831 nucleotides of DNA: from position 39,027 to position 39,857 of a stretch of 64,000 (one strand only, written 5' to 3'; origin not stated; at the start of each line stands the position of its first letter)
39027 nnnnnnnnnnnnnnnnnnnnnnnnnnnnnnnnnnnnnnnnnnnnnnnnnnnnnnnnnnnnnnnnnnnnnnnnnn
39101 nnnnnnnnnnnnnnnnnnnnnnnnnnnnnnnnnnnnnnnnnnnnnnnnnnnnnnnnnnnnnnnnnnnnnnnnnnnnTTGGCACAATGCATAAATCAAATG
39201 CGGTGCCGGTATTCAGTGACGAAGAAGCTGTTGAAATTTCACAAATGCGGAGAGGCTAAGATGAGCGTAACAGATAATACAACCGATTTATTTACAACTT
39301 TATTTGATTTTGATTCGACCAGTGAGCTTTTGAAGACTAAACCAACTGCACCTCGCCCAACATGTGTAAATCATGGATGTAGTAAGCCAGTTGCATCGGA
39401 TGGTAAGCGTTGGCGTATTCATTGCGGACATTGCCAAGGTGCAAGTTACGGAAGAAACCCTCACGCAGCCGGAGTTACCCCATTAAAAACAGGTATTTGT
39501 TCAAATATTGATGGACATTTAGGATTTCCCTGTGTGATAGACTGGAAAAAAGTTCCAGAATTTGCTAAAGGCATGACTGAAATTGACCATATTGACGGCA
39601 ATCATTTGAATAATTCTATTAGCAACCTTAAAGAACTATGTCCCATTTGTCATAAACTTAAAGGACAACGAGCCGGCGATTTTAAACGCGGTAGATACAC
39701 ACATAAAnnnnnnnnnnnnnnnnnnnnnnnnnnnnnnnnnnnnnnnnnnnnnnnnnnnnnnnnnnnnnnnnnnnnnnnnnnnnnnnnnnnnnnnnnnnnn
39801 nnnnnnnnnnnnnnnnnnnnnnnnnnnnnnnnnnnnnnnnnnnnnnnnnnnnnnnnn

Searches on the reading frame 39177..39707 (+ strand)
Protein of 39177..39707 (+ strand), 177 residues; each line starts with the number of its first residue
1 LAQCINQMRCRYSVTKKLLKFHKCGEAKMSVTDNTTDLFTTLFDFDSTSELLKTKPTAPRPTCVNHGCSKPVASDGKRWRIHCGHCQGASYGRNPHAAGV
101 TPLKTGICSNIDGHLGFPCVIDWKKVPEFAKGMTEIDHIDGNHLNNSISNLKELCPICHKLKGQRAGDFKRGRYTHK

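Call 3: search_protein_families(library=pfam, proteins=[window:39177-39707:+], max_evalue=0.01)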
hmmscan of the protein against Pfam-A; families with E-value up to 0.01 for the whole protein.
window:39177-39707:+ (177 aa): 2 families
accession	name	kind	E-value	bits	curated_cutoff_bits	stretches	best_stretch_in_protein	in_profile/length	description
PF13392.12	HNH_3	-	4e-05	23.6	24.8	1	135-152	20-37/46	HNH endonuclease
PF01844.29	HNH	-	5.8e-05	23.6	21.4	1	133-165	13-47/47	HNH endonuclease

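Call 5: search_protein_families(library=phrogs, proteins=[window:39177-39707:+], max_evalue=0.01)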
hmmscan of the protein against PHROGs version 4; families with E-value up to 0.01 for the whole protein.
window:39177-39707:+ (177 aa): 9 families
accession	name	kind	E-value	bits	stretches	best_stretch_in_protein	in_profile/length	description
phrog_10822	-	DNA, RNA and nucleotide metabolism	3.6e-08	34.4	1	135-161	120-146/245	HNH endonuclease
phrog_14736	-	DNA, RNA and nucleotide metabolism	2.3e-07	31.6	1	134-168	50-84/202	HNH endonuclease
phrog_1271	-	DNA, RNA and nucleotide metabolism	1.9e-06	28.5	1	110-172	263-325/361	HNH endonuclease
phrog_99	-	DNA, RNA and nucleotide metabolism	1.2e-05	26.1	1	135-153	177-195/383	HNH endonuclease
phrog_333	-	DNA, RNA and nucleotide metabolism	0.0001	23.5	1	119-171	36-87/138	HNH endonuclease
phrog_4578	-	DNA, RNA and nucleotide metabolism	0.00016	22.6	1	131-153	28-49/130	HNH endonuclease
phrog_59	-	DNA, RNA and nucleotide metabolism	0.0011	19.4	1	127-151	203-223/423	HNH endonuclease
phrog_14913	-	DNA, RNA and nucleotide metabolism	0.002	19.2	1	134-160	59-85/149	HNH endonuclease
phrog_5956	-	DNA, RNA and nucleotide metabolism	0.008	16.8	0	134-166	75-111/138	HNH endonuclease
